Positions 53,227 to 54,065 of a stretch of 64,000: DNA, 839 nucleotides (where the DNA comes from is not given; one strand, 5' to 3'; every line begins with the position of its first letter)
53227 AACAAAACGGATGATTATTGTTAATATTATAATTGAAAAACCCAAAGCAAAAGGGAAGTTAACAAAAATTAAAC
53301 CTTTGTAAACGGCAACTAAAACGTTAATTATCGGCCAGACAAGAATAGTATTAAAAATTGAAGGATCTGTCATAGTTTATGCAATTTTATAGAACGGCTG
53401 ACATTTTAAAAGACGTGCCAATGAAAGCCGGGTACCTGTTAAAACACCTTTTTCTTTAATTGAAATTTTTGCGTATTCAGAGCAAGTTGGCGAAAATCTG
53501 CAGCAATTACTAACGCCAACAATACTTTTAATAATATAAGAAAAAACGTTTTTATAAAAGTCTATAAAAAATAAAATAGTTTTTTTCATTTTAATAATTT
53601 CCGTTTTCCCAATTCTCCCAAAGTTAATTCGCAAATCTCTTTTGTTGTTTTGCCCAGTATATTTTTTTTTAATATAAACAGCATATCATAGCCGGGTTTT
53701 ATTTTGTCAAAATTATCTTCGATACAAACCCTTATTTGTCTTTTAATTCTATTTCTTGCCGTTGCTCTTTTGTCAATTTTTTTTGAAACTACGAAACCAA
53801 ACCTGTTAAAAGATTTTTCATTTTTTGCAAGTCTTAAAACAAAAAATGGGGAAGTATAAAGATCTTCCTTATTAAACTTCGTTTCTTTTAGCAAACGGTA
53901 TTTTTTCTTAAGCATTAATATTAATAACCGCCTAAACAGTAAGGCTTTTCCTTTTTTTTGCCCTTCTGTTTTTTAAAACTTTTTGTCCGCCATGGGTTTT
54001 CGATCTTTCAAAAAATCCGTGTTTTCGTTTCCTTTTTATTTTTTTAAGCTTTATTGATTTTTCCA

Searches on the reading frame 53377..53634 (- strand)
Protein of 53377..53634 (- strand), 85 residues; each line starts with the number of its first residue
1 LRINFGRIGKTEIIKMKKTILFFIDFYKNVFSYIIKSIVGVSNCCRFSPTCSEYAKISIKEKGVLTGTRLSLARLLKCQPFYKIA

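Call 49: search_protein_families(library=pfam, proteins=[window:53377-53634:-], max_evalue=0.001)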
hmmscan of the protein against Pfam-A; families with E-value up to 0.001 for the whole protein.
window:53377-53634:- (85 aa): 1 family
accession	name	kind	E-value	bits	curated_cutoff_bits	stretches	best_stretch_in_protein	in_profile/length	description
PF01809.23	YidD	-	1.3e-18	67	27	1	17-83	1-61/67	Putative membrane protein insertion efficiency factor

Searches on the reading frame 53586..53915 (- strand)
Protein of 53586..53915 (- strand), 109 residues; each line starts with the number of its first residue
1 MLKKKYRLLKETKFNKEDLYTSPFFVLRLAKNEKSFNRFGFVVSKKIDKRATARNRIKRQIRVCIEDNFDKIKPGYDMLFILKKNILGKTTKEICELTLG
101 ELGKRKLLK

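Call 49: search_protein_families(library=pfam, proteins=[window:53586-53915:-], max_evalue=0.001)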
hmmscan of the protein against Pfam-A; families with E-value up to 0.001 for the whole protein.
window:53586-53915:- (109 aa): 1 family
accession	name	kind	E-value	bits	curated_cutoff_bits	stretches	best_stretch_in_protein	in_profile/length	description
PF00825.24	Ribonuclease_P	-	2e-20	73.3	22.3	1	2-96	1-99/109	Ribonuclease P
